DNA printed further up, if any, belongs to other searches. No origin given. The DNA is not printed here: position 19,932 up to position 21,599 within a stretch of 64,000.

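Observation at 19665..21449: Candidate two-gene defence module as islet cargo: DUF3883 (PD-(D/E)xK-like) plus a COG2865 Schlafen/AlbA_2–HATPase–wHTH protein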

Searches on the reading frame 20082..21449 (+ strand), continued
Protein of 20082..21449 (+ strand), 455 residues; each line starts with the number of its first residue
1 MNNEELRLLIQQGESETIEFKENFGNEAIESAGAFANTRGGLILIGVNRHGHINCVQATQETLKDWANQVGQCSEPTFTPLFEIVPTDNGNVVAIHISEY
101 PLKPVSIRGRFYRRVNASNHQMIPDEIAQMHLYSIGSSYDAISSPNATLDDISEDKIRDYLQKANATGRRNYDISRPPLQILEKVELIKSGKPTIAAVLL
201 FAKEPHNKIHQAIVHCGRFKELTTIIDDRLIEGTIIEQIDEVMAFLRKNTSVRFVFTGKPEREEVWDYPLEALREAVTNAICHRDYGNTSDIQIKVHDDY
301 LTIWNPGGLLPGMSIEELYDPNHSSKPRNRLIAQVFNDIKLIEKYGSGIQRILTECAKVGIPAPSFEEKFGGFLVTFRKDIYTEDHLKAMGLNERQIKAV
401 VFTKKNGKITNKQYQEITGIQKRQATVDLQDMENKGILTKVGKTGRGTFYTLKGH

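Call 25: find_encoding_contigs(protein=P0018, flank=10000, max_places=2)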
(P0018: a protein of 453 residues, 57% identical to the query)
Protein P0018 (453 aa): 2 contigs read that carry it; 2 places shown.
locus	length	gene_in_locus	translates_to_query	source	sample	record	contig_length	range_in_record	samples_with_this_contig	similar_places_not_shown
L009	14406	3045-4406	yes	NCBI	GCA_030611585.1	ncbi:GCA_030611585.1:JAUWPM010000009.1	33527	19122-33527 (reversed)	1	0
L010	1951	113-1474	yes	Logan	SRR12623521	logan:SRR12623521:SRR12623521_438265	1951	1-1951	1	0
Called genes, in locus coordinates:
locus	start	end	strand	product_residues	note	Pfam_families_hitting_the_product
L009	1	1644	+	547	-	?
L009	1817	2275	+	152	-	PF20582:UPF0758_N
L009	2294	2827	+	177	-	PF04002:RadC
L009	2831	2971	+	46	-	-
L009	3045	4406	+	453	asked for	PF04326:SLFN_AlbA_2, PF13749:HATPase_c_4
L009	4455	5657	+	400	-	PF00557:Peptidase_M24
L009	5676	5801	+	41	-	-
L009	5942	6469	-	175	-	PF01467:CTP_transf_like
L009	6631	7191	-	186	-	PF00708:Acylphosphatase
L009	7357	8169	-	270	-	PF01040:UbiA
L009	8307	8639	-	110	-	PF01157:Ribosomal_L21e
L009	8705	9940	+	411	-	PF09488:Osmo_MPGsynth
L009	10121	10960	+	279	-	PF05116:S6PP (faint), PF08282:Hydrolase_3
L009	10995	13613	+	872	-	PF01074:Glyco_hydro_38N, PF09261:Alpha-mann_mid, PF07748:Glyco_hydro_38C, PF17677:Glyco_hydro38C2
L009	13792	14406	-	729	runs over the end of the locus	PF00009:GTP_EFTU, PF22042:EF-G_D2, PF03144:GTP_EFTU_D2, PF14492:EFG_III, PF03764:EFG_IV, PF00679:EFG_C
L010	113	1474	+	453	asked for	PF04326:SLFN_AlbA_2, PF13749:HATPase_c_4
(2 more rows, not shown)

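Call 26: find_encoding_contigs(protein=P0030, flank=10000, max_places=2)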
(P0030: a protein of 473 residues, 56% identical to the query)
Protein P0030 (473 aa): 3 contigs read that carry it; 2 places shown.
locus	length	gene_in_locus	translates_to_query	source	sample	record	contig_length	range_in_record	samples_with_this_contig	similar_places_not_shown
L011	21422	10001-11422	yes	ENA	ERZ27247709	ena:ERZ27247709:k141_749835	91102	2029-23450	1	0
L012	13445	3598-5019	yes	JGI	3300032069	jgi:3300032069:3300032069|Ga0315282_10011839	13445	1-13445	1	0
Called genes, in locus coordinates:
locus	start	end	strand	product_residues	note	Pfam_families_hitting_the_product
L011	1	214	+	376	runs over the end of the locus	PF02771:Acyl-CoA_dh_N, PF00441:Acyl-CoA_dh_1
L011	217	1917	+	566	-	PF00501:AMP-binding, PF13193:AMP-binding_C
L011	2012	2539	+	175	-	PF01909:NTP_transf_2, PF18765:Polbeta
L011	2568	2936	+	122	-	PF05168:HEPN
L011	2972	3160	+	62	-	-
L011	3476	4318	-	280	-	PF00106:adh_short, PF08659:KR, PF13561:adh_short_C2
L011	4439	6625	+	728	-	-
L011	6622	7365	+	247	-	-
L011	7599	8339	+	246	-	-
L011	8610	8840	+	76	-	-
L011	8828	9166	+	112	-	PF02452:PemK_toxin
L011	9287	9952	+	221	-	PF07385:Lyx_isomer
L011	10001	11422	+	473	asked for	PF04326:SLFN_AlbA_2, PF13749:HATPase_c_4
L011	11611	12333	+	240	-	-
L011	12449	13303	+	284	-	PF01261:AP_endonuc_2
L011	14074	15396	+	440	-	PF05697:Trigger_N, PF00254:FKBP_C (weak), PF05698:Trigger_C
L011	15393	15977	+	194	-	PF00574:CLP_protease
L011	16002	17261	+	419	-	PF06689:zf-C4_ClpX, PF01078:Mg_chelatase (faint), PF05496:RuvB_N (weak), PF00004:AAA, PF07724:AAA_2, PF07728:AAA_5 (weak), PF13401:AAA_22 (weak), PF10431:ClpB_D2-small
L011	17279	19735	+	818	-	PF02190:LON_substr_bdg, PF00004:AAA, PF07728:AAA_5, PF22667:Lon_lid, PF05362:Lon_C, PF13541:ChlI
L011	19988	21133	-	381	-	PF00278:Orn_DAP_Arg_deC, PF02784:Orn_Arg_deC_N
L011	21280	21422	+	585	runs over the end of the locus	PF00587:tRNA-synt_2b, PF04073:tRNA_edit, PF03129:HGTP_anticodon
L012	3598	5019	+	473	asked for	PF04326:SLFN_AlbA_2, PF13749:HATPase_c_4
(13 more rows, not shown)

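Call 27: search_protein_families(library=pfam, proteins=[L007:1-1077:+, L001:5192-7996:+, L002:8560-9738:+, L002:9731-10339:+, L002:14688-15302:+], max_evalue=0.001)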
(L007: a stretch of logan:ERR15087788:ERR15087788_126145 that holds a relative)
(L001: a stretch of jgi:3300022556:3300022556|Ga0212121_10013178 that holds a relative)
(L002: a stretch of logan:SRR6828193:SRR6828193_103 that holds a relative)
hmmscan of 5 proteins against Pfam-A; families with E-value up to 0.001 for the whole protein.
L007:1-1077:+ (358 aa): 1 family
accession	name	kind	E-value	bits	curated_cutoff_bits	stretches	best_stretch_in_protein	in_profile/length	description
PF13020.12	NOV_C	-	1.6e-24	86.2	22.1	1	240-327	1-91/91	Protein NO VEIN, C-terminal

L001:5192-7996:+ (935 aa): 5 families
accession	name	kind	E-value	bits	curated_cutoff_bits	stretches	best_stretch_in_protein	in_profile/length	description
PF06634.17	DUF1156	-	1e-22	80.5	24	1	9-62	1-55/73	Protein of unknown function (DUF1156)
PF01541.30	GIY-YIG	-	8e-15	55.3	22.6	1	217-284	2-73/78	GIY-YIG catalytic domain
PF01555.25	N6_N4_Mtase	-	4e-06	27.4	26.7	0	624-727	2-66/221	DNA methylase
PF03602.21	Cons_hypoth95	-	7.3e-05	22.9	24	0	98-131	40-74/182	Conserved hypothetical protein 95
PF01170.24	UPF0020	-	0.00054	20.2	22.3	0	103-125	32-54/197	RMKL-like, methyltransferase domain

L002:8560-9738:+ (392 aa): 1 family
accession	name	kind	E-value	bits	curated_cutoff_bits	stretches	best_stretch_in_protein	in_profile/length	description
PF14281.12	PDDEXK_4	-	8.8e-31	107.7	22.3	1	29-182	2-165/183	PD-(D/E)XK nuclease superfamily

L002:9731-10339:+ (202 aa): 0 families

L002:14688-15302:+ (204 aa): 0 families

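Call 28: search_protein_families(library=padloc, proteins=[L001:58-3375:+, L001:5192-7996:+, L002:3494-6805:+, L002:10332-13415:+, L002:13438-14691:+, L007:1-1077:+], max_evalue=0.00001)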
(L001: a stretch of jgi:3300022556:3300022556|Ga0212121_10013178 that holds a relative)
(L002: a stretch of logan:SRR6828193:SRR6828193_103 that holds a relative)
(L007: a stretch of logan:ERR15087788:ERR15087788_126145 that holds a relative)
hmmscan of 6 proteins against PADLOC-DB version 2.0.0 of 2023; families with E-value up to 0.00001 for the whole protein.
L001:58-3375:+ (1105 aa): 54 families (the best 25 are shown)
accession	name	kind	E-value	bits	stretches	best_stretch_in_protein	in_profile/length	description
PDLC00659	HmaA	-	8e-213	707.5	1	16-1096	21-1164/1176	SNF2 helicase / DEAD-box helicase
PDLC02620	DrmD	-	8.3e-160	531.9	1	1-812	1-812/1060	DrmD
PDLC02500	BrxHI|BrxHII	-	1.5e-125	418.9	1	66-844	57-817/933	BrxHI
PDLC02504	BrxHI|BrxHII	-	7.1e-112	373.1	1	69-827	79-821/971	BrxHII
PDLC02621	DrmD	-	4.6e-98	327.7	1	96-645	118-700/1040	DrmD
PDLC02619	DrmD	-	8e-71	237.3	2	85-511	18-443/872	DrmD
PDLC02572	DrmA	-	4.4e-66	221.5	1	103-624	122-676/1043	DrmA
PDLC02632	DrmD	-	4.7e-59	198.5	1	103-594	127-645/662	DrmD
PDLC02633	DrmD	-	1.1e-52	177.1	1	101-588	127-643/839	DrmD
PDLC02623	DrmD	-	3e-52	175.6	2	324-649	403-697/1040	DrmD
PDLC02634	DrmD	-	3.9e-47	158.6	1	94-653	86-652/900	DrmD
PDLC02840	DpdE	-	6.5e-43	145.2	2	92-290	152-327/1091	DpdE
PDLC02843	DpdE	-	4.3e-39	132.2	2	92-289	151-322/1091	DpdE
PDLC02624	DrmD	-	2e-38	130.4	1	138-613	2-512/652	DrmD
PDLC02846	DpdE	-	4.6e-35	118.8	2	92-286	155-344/1034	DpdE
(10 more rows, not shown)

L001:5192-7996:+ (935 aa): 14 families
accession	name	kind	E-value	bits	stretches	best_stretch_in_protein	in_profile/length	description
PDLC00661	HmaB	-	5.7e-144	479.2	2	308-896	269-851/973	DNA-adenine methylase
PDLC00660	HmaB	-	3.2e-140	466.8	2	308-897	268-846/967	DNA-adenine methylase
PDLC03233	MTase_II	-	5.5e-57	191.8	2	294-768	200-643/731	Type II methyltransferase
PDLC02189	DUF1156_MTase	-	1.7e-47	160.2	2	426-794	385-704/944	-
PDLC03352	MTase_II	-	1.1e-46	157.2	3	450-654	381-597/1023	Type II methyltransferase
PDLC03314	MTase_II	-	2.9e-34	116.3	2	516-792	450-702/944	Type II methyltransferase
PDLC02541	PglX|PglXI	-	1.5e-13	47.8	1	594-736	465-590/919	PglXI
PDLC03319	MTase_II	-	2.3e-12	44.5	1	610-733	279-387/503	Type II methyltransferase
PDLC03312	MTase_II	-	9.4e-10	34.8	1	603-735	1109-1229/1344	Type II methyltransferase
PDLC03367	MTase_II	-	8e-09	32.4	0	103-145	45-87/633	Type II methyltransferase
PDLC04134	mad2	-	4.7e-08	30.3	0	90-137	281-329/492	mads_2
PDLC03346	MTase_II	-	1.8e-07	27.3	1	608-747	593-715/1068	Type II methyltransferase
PDLC03380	MTase_II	-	3e-06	24.7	0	102-140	59-97/393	Type II methyltransferase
PDLC03322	MTase_II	-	8.3e-06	22.9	0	102-139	67-104/446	Type II methyltransferase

L002:3494-6805:+ (1103 aa): 60 families (the best 25 are shown)
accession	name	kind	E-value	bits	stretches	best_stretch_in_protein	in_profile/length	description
PDLC00659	HmaA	-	6.9e-215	714.4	1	15-1098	20-1168/1176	SNF2 helicase / DEAD-box helicase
PDLC02620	DrmD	-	5.1e-159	529.3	1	1-690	1-694/1060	DrmD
PDLC02500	BrxHI|BrxHII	-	9.4e-120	399.7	1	70-648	61-646/933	BrxHI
PDLC02504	BrxHI|BrxHII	-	1e-110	369.3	1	56-643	66-646/971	BrxHII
PDLC02621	DrmD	-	3.2e-102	341.5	1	103-612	125-669/1040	DrmD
PDLC02572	DrmA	-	3.6e-70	235.1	1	97-675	123-728/1043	DrmA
PDLC02619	DrmD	-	9.7e-66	220.5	2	85-511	18-443/872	DrmD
PDLC02632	DrmD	-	1.4e-62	210.1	1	113-593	136-644/662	DrmD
PDLC02623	DrmD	-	4.6e-58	194.8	3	322-634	401-678/1040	DrmD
PDLC02633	DrmD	-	5.1e-52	174.9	1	103-589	129-644/839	DrmD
PDLC02634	DrmD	-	1.9e-51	172.9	1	94-621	86-632/900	DrmD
PDLC02840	DpdE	-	1.2e-42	144.3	2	92-285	152-323/1091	DpdE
PDLC02624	DrmD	-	3.5e-40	136.1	1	138-636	2-538/652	DrmD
PDLC02843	DpdE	-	1.8e-38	130.1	2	93-286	152-319/1091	DpdE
PDLC02853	DpdE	-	3.2e-34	116.1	1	97-611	95-637/985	DpdE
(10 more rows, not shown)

L002:10332-13415:+ (1027 aa): 15 families
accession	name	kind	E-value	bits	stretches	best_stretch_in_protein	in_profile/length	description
PDLC00661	HmaB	-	7.7e-149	495.3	2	309-898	269-861/973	DNA-adenine methylase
PDLC00660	HmaB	-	5.1e-145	482.7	2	309-901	268-858/967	DNA-adenine methylase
PDLC03233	MTase_II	-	8.2e-59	197.8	2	295-759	200-643/731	Type II methyltransferase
PDLC02189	DUF1156_MTase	-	2.8e-49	166.1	2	421-785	385-704/944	-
PDLC03352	MTase_II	-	5.3e-42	141.7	3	6-194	5-182/1023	Type II methyltransferase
PDLC03314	MTase_II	-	6.6e-34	115.1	2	475-784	430-703/944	Type II methyltransferase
PDLC02541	PglX|PglXI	-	3.4e-15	53.2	1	379-727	281-590/919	PglXI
PDLC03319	MTase_II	-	7.9e-12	42.7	1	603-724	281-387/503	Type II methyltransferase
PDLC03312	MTase_II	-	3.6e-11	39.5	1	584-725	496-626/1344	Type II methyltransferase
PDLC04134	mad2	-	3.2e-09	34.1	0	87-137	277-328/492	mads_2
PDLC03346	MTase_II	-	1.9e-08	30.5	1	603-736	597-713/1068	Type II methyltransferase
PDLC03380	MTase_II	-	1.6e-07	28.8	0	605-698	254-332/393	Type II methyltransferase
PDLC03367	MTase_II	-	3.2e-07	27.1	0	104-146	45-87/633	Type II methyltransferase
PDLC03322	MTase_II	-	1.7e-06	25.2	0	103-140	67-104/446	Type II methyltransferase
PDLC03353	MTase_II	-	9.7e-06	23.3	0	609-734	23-110/260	Type II methyltransferase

L002:13438-14691:+ (417 aa): 95 families (the best 25 are shown)
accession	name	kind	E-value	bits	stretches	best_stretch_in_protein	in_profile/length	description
PDLC04182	HEC-01A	-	8.7e-48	161.3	1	2-399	4-382/406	-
PDLC04178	HEC-01A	-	1.2e-42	144.4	2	214-394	170-358/399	-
PDLC04175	HEC-01A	-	1.6e-37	127.4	2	226-411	167-353/363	-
PDLC04184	HEC-01A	-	9.1e-37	125.1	1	1-374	1-397/464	-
PDLC02980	AriA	-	4.9e-32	110.1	1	25-368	3-303/304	-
PDLC04176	HEC-01A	-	3.9e-30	103.4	1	2-383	3-336/371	-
PDLC04144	HEC-01B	-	5.2e-30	102.8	2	242-414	213-387/395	-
PDLC04177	HEC-01A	-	1.2e-29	101.5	2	224-414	197-386/393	-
PDLC04135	mad3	-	2.5e-29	101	1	2-416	2-374/374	mads_3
PDLC04180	HEC-01A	-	3.6e-28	96.8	2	213-405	159-360/382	-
PDLC04183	HEC-01A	-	8.6e-27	92.2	2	215-389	191-369/402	-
PDLC04179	HEC-01A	-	8.9e-26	89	2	241-388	275-425/459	-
PDLC04391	PDC-M07A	-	1.7e-25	87.9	1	1-376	1-357/412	-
PDLC04541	PDC-M25A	-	1.1e-24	85.3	2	222-369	169-311/380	-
PDLC04393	PDC-M07A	-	2.8e-23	80.6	2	211-396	192-385/435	-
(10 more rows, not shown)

L007:1-1077:+ (358 aa): 9 families
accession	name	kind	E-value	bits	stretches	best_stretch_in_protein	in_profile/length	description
PDLC00659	HmaA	-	3.4e-26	89.4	1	14-356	800-1171/1176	SNF2 helicase / DEAD-box helicase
PDLC03969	TmtA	-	4.5e-23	78.8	1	207-334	1359-1490/1563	-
PDLC03966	TmtA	-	1.7e-19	67.2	1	129-335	1418-1633/1655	-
PDLC03964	TmtA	-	1.6e-11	41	1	229-330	1426-1516/1538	-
PDLC03965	TmtA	-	2.6e-11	40.3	1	198-335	1213-1341/1370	-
PDLC03972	TmtA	-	1.5e-10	37.8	1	249-340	1207-1294/1302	-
PDLC03968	TmtA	-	3e-08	29.8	1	161-335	1291-1458/1486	-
PDLC05008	PDC-S36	-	1.8e-07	29.2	1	266-330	196-263/280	-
PDLC03971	TmtA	-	1.6e-06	24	1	265-330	1686-1758/1782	-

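Call 29: find_related_loci(query=window:20082-21449:+, collection=genome_contigs, flank=10000)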
Query window:20082-21449:+ (455 aa) in genome_contigs; peptide patterns used: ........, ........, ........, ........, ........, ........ (x = any residue, [..] = any of these).
87 stretches matched a pattern; 14 encode a relative of the query (tblastn E <= 1e-3); 14 distinct loci.
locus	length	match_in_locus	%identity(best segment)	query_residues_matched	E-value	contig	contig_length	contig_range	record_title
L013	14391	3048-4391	57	5-453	0e+0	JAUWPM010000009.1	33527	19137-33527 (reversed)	MAG: Methanosarcinales archaeon isolate CSMAG_2476 CSMAG_2476_k141_1356956_length_33527_cov_52.5433, whole genome shotgu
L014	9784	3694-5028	56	9-453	4e-174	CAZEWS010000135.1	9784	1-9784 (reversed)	MAG TPA_asm: uncultured Rikenellaceae bacterium isolate binchicken_co233_50 genome assembly, contig: NODE_1524_length_97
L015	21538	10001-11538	56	9-453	1e-173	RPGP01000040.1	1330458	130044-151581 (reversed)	MAG: Desulfobacteraceae bacterium Eth-SRB1 Scaffold78_pilon, whole genome shotgun sequence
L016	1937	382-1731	55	6-455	0e+0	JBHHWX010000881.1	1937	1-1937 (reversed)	MAG: bacterium isolate D_3_bin.27 NODE_59725_length_1937_cov_4.718385, whole genome shotgun sequence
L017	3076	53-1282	56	43-453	4e-172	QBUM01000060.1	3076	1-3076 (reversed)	ANME-1 cluster archaeon GoMg2 GOMG2_192, whole genome shotgun sequence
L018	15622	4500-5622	55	6-455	5e-136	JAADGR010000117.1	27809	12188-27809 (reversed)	MAG: Calditrichota bacterium isolate M_MetaBat.126 contig-127_4317, whole genome shotgun sequence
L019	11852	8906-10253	59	1-453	5e-144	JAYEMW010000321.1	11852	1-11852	MAG: Thermodesulfobacteriota bacterium isolate MAG071 MAG071_321, whole genome shotgun sequence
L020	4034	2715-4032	60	6-443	9e-117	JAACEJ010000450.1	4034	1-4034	MAG: Actinomycetota bacterium isolate OTbin.62 scaffold_18565, whole genome shotgun sequence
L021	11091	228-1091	56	166-453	2e-103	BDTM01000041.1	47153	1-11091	Bacterium BMS3Bbin03 DNA, contig: NODE_17, whole genome shotgun sequence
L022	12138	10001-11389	35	9-449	9e-92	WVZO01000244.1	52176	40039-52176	MAG: Candidatus Aminicenantes bacterium isolate CS4-C025 C_merged_R1_(paired)_contig_80676, whole genome shotgun sequenc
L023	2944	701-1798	40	9-376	1e-92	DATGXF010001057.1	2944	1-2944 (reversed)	MAG TPA_asm: Candidatus Deferrimicrobium sp. isolate SMAG_U10602 k141_189376, whole genome shotgun sequence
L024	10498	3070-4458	35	9-449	2e-87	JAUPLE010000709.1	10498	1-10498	MAG: Acidobacteriota bacterium isolate erpe_2018_pw_9hr_WHONDRS-PP48-000088_B_bin.18 scaffold_1021778, whole genome shot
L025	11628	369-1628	25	34-449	2e-27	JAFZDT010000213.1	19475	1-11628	MAG: Erysipelotrichaceae bacterium isolate RGIG7674 Water_buffalos_Rectum-1__c1011381, whole genome shotgun sequence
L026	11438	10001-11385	26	1-381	4e-21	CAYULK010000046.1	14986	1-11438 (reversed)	MAG TPA_asm: uncultured Calditrichota bacterium isolate SRP128015_co2_49 genome assembly, contig: NODE_2444_length_14986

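Call 30: search_solved_structures(query=window:20082-21449:+, max_evalue=0.01, show_alignments=3)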
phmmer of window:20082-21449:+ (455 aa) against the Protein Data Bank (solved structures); distinct sequences matched with E-value up to 0.01: 1.
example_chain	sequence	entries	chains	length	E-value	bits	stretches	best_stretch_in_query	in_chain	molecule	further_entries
3lmm_A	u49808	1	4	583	8.2e-09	38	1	232-376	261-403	Uncharacterized protein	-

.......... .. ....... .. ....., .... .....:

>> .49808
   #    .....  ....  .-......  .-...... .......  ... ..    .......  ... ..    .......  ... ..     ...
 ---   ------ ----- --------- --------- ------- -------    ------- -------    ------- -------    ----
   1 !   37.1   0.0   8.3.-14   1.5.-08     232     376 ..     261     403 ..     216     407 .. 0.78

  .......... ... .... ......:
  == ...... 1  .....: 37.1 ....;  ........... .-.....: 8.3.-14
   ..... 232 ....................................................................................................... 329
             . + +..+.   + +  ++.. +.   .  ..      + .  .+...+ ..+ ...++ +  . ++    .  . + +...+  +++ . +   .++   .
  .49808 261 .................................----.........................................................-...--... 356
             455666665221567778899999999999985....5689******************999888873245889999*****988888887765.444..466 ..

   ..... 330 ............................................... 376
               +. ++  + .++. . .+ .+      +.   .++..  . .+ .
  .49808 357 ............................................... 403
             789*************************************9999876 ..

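Call 31: find_related_loci(query=window:20082-21449:+, collection=metagenome_contigs, flank=10000)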
Query window:20082-21449:+ (455 aa) in metagenome_contigs; peptide patterns used: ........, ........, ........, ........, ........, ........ (x = any residue, [..] = any of these).
193 stretches matched a pattern; 25 encode a relative of the query (tblastn E <= 1e-3); 25 distinct loci.
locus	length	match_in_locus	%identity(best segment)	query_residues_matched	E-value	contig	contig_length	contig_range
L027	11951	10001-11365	84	1-455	0e+0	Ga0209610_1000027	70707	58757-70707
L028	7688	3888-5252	84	1-455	0e+0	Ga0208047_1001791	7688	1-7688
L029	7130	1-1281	84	26-453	0e+0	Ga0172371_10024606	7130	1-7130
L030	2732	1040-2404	77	1-455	0e+0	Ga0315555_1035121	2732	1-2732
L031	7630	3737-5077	61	5-451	0e+0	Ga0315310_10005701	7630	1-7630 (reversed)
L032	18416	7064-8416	60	1-451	0e+0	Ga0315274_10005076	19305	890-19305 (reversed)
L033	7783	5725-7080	59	1-452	0e+0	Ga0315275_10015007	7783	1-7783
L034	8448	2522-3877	59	1-452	0e+0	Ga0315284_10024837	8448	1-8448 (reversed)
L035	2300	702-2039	57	9-454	0e+0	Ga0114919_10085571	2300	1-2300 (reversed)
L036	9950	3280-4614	56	9-453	7e-174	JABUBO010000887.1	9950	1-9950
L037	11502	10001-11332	58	9-453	2e-173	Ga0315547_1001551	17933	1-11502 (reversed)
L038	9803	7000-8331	58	9-453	8e-173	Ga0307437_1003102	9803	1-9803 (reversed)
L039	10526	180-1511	58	9-453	8e-173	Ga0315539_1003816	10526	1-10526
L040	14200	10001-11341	55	6-453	5e-169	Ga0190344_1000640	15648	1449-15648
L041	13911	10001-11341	55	6-453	4e-168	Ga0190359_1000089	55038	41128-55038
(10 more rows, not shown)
